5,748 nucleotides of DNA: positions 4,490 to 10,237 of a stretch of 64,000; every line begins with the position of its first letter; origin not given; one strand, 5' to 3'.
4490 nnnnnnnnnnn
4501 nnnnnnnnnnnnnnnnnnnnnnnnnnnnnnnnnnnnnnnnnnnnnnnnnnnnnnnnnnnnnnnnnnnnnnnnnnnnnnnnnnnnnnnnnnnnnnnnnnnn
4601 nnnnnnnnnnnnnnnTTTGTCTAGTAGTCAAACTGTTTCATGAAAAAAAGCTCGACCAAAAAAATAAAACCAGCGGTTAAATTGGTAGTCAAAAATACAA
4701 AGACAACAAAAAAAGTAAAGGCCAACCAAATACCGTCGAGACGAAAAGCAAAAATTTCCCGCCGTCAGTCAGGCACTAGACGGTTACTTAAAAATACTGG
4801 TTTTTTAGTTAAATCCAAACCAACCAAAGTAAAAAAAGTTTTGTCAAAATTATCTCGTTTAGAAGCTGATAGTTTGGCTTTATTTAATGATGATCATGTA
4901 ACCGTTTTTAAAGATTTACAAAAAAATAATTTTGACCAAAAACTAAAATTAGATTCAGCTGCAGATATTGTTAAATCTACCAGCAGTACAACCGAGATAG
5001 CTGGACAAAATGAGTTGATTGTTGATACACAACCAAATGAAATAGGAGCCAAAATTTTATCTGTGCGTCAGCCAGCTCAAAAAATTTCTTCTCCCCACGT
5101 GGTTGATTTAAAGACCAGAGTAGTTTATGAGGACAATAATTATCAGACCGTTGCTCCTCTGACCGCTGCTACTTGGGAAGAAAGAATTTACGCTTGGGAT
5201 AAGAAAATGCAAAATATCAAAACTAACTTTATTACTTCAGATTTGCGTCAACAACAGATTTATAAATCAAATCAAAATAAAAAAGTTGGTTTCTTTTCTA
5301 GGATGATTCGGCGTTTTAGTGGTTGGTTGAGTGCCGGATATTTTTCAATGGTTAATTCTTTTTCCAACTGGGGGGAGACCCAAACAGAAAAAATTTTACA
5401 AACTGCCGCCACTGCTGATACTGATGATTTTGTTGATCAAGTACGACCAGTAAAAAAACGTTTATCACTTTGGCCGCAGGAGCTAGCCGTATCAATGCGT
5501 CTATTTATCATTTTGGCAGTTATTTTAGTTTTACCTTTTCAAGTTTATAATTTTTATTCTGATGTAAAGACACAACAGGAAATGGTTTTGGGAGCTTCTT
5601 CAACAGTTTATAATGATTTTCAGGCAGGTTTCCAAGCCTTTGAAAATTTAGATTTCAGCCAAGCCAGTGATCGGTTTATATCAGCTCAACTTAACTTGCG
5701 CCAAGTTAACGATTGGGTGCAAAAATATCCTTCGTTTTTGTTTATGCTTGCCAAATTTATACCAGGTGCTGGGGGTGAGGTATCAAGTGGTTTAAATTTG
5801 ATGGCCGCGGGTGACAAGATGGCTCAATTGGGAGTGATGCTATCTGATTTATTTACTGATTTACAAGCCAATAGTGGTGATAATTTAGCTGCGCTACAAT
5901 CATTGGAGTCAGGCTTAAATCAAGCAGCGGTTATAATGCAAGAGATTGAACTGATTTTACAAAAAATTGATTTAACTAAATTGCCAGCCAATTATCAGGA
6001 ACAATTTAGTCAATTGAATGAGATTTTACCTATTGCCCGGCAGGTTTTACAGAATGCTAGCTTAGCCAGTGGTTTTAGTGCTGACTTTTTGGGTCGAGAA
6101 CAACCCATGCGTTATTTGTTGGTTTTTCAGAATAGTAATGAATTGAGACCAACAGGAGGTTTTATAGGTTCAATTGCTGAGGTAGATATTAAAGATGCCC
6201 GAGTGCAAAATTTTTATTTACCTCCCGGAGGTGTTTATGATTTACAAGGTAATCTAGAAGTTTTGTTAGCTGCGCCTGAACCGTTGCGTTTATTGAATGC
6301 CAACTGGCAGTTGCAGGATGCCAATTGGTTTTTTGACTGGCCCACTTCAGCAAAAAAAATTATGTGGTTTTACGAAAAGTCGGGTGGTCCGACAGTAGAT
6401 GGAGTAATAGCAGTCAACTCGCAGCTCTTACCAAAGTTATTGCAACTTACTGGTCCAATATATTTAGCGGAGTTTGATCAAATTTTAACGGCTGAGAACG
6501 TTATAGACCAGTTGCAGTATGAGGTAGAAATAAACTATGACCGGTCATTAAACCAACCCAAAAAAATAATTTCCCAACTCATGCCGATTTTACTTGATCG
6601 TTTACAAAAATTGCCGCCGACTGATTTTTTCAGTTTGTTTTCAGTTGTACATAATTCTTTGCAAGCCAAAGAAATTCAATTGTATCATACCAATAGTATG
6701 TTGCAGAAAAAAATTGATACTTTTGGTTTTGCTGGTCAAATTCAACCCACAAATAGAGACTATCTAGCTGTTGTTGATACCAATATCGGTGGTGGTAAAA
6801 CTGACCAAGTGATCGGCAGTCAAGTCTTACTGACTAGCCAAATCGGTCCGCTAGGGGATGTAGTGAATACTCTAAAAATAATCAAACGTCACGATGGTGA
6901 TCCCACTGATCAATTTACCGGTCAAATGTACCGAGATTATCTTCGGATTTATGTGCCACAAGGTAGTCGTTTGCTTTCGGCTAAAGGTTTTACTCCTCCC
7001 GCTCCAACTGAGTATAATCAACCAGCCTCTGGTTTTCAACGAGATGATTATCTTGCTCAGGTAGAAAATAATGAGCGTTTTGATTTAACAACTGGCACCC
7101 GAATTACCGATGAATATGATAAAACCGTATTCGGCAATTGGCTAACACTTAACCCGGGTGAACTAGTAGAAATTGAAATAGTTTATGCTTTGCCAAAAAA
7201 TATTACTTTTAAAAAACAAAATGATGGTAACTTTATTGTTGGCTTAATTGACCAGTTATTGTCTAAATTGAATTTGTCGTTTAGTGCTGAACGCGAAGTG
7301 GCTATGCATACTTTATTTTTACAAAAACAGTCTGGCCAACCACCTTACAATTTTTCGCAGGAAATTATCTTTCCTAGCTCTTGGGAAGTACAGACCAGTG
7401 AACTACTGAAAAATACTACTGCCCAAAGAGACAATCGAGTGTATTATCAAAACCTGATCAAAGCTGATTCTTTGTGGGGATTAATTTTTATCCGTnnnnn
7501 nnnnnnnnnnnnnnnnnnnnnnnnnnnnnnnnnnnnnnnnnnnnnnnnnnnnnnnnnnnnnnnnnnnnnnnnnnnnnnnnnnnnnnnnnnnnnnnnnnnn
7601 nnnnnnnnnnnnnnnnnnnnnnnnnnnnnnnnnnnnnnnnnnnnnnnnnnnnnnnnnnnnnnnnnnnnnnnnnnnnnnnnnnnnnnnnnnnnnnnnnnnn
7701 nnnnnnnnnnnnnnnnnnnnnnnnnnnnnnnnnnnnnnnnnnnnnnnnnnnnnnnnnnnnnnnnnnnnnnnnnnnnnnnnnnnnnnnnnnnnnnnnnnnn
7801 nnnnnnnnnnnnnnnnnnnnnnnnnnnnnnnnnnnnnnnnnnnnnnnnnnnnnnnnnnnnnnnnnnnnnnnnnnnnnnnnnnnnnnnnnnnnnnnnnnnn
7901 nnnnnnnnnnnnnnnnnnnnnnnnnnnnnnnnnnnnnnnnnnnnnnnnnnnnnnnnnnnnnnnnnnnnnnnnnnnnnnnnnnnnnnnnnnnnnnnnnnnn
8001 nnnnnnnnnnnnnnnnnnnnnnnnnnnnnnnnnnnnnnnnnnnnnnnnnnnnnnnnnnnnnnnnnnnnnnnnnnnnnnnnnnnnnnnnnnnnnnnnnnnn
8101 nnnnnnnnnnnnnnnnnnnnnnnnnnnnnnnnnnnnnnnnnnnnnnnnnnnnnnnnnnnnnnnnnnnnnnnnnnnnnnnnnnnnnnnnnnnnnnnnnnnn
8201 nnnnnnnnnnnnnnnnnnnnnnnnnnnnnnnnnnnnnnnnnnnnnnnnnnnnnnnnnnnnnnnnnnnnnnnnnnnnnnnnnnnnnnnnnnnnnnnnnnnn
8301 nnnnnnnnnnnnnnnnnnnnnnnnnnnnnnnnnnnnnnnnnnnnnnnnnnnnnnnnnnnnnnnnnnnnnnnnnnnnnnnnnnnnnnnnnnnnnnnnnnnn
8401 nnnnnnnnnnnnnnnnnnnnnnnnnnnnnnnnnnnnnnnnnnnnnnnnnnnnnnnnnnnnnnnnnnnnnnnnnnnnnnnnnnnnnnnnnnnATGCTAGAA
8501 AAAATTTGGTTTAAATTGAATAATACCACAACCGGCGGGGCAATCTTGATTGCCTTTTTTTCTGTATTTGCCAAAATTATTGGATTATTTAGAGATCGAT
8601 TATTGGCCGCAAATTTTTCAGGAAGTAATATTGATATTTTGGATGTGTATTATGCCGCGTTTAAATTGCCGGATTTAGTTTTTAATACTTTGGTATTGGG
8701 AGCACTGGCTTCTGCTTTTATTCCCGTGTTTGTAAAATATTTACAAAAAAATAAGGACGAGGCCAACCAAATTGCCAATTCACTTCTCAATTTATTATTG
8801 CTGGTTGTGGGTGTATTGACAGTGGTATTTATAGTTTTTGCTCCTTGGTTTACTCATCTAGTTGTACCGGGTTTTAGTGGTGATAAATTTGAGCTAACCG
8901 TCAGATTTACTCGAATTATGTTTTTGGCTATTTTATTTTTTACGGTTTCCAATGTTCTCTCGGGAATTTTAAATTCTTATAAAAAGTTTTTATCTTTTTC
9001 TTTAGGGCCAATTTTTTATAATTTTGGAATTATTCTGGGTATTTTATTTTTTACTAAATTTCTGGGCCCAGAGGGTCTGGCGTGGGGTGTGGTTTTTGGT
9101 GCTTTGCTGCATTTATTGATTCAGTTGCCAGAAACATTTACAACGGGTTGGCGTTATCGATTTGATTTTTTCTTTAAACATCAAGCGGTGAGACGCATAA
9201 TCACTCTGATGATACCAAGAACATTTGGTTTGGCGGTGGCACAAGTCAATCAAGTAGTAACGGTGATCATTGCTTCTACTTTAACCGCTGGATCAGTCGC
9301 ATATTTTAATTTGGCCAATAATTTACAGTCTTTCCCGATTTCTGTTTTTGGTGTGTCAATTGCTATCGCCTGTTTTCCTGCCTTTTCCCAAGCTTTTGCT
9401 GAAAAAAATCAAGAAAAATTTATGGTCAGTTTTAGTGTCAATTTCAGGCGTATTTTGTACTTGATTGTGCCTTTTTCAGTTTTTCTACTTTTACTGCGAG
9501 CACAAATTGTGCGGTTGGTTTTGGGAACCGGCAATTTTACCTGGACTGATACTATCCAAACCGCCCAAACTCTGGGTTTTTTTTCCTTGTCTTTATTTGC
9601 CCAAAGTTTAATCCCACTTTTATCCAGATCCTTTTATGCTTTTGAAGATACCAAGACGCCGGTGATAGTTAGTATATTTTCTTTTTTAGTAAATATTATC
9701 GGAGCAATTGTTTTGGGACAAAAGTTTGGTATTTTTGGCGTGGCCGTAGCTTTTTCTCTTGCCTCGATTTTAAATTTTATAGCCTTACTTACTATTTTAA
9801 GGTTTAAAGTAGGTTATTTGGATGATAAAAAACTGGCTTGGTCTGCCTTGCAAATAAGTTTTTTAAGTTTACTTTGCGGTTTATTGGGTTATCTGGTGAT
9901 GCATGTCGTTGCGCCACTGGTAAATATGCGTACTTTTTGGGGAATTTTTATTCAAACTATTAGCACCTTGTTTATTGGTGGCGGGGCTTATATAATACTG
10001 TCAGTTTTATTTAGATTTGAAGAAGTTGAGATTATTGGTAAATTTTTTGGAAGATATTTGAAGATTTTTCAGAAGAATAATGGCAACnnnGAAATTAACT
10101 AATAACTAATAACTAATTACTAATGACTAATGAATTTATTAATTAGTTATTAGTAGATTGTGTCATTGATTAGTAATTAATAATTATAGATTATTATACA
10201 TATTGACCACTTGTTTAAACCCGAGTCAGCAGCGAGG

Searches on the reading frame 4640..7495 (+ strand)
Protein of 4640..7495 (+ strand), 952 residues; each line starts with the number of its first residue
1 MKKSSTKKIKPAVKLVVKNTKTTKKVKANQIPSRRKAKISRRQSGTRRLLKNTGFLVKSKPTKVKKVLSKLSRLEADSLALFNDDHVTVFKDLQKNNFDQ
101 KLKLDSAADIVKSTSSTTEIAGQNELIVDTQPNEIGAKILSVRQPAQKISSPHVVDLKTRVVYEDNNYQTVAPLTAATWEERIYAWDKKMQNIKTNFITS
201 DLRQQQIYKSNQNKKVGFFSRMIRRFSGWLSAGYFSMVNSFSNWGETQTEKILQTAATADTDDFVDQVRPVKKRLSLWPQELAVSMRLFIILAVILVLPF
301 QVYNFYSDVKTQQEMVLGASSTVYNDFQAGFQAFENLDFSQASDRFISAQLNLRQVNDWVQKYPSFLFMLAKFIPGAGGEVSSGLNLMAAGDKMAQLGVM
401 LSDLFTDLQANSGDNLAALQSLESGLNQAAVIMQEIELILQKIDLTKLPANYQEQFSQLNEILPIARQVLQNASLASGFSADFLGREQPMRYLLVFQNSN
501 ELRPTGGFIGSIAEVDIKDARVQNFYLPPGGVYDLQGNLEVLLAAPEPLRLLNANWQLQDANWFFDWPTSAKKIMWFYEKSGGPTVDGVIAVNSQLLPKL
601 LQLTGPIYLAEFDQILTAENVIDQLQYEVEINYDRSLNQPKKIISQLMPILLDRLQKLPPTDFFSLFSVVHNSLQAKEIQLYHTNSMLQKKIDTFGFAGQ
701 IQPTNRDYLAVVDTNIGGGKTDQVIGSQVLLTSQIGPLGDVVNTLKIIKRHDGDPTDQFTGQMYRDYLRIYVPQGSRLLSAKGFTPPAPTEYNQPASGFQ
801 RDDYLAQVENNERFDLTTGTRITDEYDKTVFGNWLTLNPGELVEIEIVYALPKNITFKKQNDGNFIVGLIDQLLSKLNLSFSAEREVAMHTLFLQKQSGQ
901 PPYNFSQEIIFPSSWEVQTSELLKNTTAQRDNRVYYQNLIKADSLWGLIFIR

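Call 73: search_protein_families(library=pfam, proteins=[window:4640-7495:+], max_evalue=0.0001)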
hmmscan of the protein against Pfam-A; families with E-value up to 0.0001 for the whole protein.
window:4640-7495:+ (952 aa): 1 family
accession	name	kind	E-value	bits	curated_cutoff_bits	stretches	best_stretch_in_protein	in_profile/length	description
PF13196.11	DUF4012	-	3.4e-24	86.4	28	1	488-628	2-142/144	Protein of unknown function (DUF4012)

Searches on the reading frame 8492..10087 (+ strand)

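Call 73: search_protein_families(library=pfam, proteins=[window:8492-10087:+], max_evalue=0.0001)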
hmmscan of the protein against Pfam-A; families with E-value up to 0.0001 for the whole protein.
window:8492-10087:+ (532 aa): 4 families
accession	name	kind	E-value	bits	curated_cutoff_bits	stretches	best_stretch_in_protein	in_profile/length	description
PF03023.19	MurJ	-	1.4e-96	324.3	27.4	1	50-482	11-446/451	Lipid II flippase MurJ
PF01554.23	MatE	-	1.1e-15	58.1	24.9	2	245-405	4-159/161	MatE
PF01943.22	Polysacc_synt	-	3.4e-11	43.6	28.2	1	80-301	60-273/274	Polysaccharide biosynthesis protein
PF13440.11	Polysacc_synt_3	-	1.2e-08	35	23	1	127-346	75-286/293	Polysaccharide biosynthesis protein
